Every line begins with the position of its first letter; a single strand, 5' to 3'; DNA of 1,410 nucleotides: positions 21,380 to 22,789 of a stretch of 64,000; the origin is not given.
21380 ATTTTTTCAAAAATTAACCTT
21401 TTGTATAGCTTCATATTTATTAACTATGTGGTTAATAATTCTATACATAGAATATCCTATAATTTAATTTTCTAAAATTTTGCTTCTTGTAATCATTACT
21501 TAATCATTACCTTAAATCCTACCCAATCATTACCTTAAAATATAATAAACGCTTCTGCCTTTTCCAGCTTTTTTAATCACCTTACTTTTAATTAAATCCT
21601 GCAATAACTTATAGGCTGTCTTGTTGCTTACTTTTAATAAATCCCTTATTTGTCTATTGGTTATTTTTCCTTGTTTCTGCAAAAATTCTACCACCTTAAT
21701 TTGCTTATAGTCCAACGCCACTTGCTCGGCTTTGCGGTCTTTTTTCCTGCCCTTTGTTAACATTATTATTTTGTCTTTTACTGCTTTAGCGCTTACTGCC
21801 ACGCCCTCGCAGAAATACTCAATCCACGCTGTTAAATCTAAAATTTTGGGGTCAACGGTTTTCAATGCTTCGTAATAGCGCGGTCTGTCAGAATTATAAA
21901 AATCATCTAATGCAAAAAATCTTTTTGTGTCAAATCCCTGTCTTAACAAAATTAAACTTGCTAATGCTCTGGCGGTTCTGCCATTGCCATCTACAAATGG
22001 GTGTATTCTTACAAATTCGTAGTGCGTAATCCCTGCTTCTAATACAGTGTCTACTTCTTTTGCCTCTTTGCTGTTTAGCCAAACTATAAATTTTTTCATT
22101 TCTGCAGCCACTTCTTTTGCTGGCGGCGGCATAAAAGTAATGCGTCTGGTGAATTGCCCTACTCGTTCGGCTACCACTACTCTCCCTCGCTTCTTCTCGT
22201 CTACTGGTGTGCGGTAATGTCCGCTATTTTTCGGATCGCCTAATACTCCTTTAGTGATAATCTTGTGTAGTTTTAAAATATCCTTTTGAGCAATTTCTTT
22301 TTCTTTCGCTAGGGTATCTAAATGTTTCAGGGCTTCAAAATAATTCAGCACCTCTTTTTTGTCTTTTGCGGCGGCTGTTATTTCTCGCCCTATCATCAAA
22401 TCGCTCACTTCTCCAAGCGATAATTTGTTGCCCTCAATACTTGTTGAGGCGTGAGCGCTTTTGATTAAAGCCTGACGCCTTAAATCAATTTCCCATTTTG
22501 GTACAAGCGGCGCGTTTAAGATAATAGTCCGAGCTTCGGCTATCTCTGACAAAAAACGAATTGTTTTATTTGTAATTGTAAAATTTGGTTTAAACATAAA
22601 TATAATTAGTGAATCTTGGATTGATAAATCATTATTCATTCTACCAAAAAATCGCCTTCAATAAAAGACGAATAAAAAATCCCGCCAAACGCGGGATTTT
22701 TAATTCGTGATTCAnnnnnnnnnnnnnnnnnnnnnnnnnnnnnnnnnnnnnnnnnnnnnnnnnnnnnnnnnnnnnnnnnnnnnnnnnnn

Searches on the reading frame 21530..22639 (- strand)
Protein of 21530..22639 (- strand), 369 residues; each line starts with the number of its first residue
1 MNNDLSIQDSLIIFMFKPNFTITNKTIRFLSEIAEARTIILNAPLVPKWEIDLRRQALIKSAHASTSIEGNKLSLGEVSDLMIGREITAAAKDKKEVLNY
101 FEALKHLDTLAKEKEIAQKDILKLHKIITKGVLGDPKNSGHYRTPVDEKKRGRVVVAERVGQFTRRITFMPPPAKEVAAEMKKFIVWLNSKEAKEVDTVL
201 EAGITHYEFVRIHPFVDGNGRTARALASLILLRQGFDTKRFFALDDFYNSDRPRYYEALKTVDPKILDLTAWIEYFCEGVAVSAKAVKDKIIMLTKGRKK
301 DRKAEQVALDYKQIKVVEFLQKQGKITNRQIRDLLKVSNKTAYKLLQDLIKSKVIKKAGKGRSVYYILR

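Call 9: search_protein_families(library=pfam, proteins=[window:21530-22639:-], max_evalue=0.01)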
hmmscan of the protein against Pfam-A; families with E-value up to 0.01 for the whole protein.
window:21530-22639:- (369 aa): 7 families
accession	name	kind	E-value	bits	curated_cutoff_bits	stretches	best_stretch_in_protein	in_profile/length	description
PF02661.23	Fic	-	4.7e-20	72.7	24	1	118-231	4-93/93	Fic/DOC family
PF13412.12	HTH_24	-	6.3e-06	26.1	21.9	1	309-356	1-48/48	Winged helix-turn-helix DNA-binding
PF13784.11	Fic_N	-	0.00018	21.9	26.7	1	55-106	29-79/82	Fic/DOC family N-terminal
PF22168.2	DIP2311-like_C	-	0.00049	20.8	27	1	319-368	13-62/63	Transcriptional regulator DIP2311-like, C-terminal domain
PF08279.18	HTH_11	-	0.0034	17.7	25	1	313-361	2-53/55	HTH domain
PF12728.13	HTH_17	-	0.0076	16.9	27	0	327-366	3-38/51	Helix-turn-helix domain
PF04492.19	Phage_rep_O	-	0.0091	16.9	28.7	0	319-363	43-87/95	Bacteriophage replication protein O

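Call 37: search_protein_families(library=ncbifam, proteins=[window:21530-22639:-], max_evalue=0.001)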
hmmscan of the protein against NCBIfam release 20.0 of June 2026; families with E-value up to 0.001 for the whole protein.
window:21530-22639:- (369 aa): 6 families
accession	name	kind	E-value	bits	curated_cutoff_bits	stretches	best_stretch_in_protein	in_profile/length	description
NF046030.1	ProtAdlyltaseSoFic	equivalog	2.8e-21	75.9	550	1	163-367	144-347/361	protein adenylyltransferase Fic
NF041381.1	XopAC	subfamily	2e-08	33.4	450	1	115-235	303-415/451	XopAC/AvrAC family type III secretion system effector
TIGR02613.1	mob_myst_B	hypoth_equivalog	1.1e-07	31.9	124.4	1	199-265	108-176/186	mobile mystery protein B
TIGR01884.1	cas_HTH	subfamily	1.7e-05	24.3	60.2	1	307-364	138-196/202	CRISPR-associated CARF protein Csa3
TIGR01550.1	DOC_P1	subfamily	0.00046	20.4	38.65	0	206-237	59-90/122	type II toxin-antitoxin system death-on-curing family toxin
NF033788.1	HTH_metalloreg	subfamily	0.0007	19.4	55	0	310-368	10-68/77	metalloregulator ArsR/SmtB family transcription factor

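Call 60: search_protein_families(library=padloc, proteins=[window:21530-22639:-], max_evalue=0.001)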
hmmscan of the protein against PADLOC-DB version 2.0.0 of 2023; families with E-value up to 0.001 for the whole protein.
window:21530-22639:- (369 aa): 11 families
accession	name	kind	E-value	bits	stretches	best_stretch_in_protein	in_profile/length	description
PDLC03963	SoFic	-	9.9e-65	217.3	1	23-367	26-350/361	-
PDLC04836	PDC-S04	-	1.8e-18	64.6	1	59-263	27-213/244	-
PDLC04840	PDC-S04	-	2.2e-17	61.5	1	55-235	9-178/227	-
PDLC04966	PDC-S24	-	3.6e-17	60.4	1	153-272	259-378/497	-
PDLC04839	PDC-S04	-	1.8e-12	45.4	1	169-261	92-185/205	-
PDLC04837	PDC-S04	-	5.4e-11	40.2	1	63-240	31-188/234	-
PDLC04838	PDC-S04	-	1.6e-06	26.1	1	174-237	101-168/209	-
PDLC01434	CasR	-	1.6e-05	22.9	1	307-365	124-181/191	"CAS-I,CAS-II,CAS-III,CAS-IV,CAS-V,CAS-VI; associated_signaling"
PDLC01268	CasR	-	2.8e-05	22.1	1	304-365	117-174/179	"CAS-I,CAS-II,CAS-III,CAS-IV,CAS-V,CAS-VI; associated_signaling"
PDLC01858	CARF3--CARF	-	0.0002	19.3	1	303-364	136-196/204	-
PDLC01879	CARF3--CARF_TM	-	0.00043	18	1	309-365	154-207/222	-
